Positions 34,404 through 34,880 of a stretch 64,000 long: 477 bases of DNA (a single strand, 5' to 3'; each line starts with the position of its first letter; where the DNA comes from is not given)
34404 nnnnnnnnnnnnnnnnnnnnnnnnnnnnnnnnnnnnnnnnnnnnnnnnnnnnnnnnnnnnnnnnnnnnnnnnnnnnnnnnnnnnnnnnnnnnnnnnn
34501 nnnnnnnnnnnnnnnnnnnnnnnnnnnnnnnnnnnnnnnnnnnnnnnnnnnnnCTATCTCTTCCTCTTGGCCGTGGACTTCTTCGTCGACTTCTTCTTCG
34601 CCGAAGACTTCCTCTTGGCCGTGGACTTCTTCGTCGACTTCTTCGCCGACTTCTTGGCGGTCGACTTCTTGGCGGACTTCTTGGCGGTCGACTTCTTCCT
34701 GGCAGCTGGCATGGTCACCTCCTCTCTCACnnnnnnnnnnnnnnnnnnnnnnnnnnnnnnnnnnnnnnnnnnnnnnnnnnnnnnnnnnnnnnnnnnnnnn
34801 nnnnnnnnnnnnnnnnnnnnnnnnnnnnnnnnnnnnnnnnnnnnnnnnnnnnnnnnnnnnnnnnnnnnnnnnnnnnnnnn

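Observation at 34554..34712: Unannotated 52-aa Lys-rich tandem-repeat protein translationally linked to whiB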

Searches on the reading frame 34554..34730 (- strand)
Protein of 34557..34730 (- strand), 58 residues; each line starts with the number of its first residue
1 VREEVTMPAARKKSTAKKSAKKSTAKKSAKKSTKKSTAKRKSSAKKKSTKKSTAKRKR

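Call 6: search_protein_families(library=pfam, proteins=[window:34554-34712:-], max_evalue=0.1)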
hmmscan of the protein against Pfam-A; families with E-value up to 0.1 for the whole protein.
window:34554-34712:- (52 aa): 0 families

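Call 7: find_encoding_contigs(protein=window:34554-34712:-, flank=5000, max_places=10)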
Protein window:34554-34712:- (52 aa): no gene with exactly this product is on record in the collection.

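Call 16: search_protein_families(library=ncbifam, proteins=[window:34557-34712:-], max_evalue=10)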
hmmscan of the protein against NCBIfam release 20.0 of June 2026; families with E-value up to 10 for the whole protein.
seq(52 aa): 0 families

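Call 17: search_protein_families(library=pfam, proteins=[window:34557-34712:-], max_evalue=10)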
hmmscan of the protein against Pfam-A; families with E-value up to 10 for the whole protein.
seq(52 aa): 0 families

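Call 20: find_homologous_proteins(query=window:34557-34712:-, max_evalue=0.001)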
Query seq(52 aa): 2863 candidates shared short words with the query, none scored E <= 0.001.

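Call 30: predict_structure(protein=window:34554-34712:-)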
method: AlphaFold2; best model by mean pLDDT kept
length: 52 residues; sequences in the alignment: 1
mean_pLDDT: 72.7   pTM: 0.14
mean pLDDT of the five models: 72.7, 70.9, 69.8, 67.5, 67.2
residues with pLDDT >= 90: 0; 70-90: 40; 50-70: 12; < 50: 0
segments of 3 or more residues with pLDDT < 50: none
pLDDT, mean of each block of 10 residues (from residue 1): 79 72 68 71 73 75
secondary structure: DSSP gave nothing for this model
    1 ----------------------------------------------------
elements in order:

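Call 48: search_protein_families(library=pfam, alignment_id=A1, max_evalue=0.001)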
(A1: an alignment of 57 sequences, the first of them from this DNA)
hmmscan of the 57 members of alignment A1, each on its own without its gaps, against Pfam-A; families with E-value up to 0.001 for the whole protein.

A. member 1, seq(52 aa): 0 families

B. families by the number of members that match (of 57 scanned): 2 families
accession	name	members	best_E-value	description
PF07382.16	HC2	37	7.8e-18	Histone H1-like nucleoprotein HC2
PF02095.21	Extensin_1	6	1.5e-05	Extensin-like protein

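Call 53: list_cluster_members(proteins=[window:34557-34730:-, window:34557-34712:-, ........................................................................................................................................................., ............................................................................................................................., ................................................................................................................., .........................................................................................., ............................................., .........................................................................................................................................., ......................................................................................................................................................, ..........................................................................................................])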
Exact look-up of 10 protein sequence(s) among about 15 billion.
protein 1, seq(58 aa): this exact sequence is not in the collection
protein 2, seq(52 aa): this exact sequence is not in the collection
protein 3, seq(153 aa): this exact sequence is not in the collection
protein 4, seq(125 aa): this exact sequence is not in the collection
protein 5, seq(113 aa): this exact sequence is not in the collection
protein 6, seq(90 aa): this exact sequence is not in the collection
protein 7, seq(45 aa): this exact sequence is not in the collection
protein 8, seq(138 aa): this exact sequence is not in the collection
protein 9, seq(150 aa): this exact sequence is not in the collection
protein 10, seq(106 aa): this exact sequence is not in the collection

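Call 58: search_protein_representatives(protein=window:34554-34712:-)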
Query: 52 residues. Proteins with E-value up to 0.001 (for the whole library): 0; up to 1e-10: 0; up to 1e-30: 0. The best 0 are listed.
